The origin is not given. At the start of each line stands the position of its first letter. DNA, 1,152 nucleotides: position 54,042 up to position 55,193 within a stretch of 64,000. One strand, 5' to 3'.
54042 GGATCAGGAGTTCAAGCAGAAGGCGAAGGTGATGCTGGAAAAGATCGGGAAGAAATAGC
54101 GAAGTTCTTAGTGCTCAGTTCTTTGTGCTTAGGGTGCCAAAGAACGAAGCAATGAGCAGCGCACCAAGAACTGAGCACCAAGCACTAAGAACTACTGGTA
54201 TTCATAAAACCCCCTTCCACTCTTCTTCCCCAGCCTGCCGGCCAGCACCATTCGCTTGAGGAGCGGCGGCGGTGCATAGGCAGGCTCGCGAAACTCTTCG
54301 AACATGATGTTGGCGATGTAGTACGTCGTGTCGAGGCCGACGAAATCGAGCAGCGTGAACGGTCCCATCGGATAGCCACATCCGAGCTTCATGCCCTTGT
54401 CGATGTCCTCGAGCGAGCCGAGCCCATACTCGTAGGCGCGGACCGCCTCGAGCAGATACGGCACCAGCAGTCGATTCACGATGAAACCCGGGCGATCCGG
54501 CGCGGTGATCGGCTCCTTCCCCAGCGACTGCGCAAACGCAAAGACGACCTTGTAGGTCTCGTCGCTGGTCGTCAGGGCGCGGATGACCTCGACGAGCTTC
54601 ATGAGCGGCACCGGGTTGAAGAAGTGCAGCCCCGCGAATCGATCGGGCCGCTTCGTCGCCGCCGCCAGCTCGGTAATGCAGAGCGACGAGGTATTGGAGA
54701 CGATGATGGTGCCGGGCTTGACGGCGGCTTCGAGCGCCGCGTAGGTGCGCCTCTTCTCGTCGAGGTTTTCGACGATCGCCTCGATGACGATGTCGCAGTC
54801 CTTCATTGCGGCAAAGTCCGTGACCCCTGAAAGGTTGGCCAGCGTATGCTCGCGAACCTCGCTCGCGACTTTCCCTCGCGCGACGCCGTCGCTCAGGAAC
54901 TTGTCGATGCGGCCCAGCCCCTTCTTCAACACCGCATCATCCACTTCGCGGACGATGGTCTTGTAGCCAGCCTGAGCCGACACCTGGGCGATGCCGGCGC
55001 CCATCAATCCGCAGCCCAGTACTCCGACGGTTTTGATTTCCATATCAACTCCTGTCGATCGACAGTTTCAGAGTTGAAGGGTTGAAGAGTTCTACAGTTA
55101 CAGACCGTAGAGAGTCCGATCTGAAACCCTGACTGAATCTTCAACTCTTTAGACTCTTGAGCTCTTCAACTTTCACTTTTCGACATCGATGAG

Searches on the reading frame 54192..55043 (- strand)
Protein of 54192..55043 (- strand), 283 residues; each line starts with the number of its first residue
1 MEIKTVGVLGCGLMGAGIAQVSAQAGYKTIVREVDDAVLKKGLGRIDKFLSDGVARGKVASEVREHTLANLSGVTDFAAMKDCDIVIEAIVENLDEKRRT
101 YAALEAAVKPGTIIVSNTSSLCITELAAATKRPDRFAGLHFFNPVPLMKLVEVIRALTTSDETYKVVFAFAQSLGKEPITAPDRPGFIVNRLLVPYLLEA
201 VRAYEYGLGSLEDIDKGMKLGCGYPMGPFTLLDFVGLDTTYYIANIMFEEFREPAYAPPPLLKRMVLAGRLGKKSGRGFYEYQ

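Call 4: find_encoding_contigs(protein=window:54192-55043:-, flank=10000, max_places=10)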
Protein window:54192-55043:- (283 aa): no gene with exactly this product is on record in the collection.
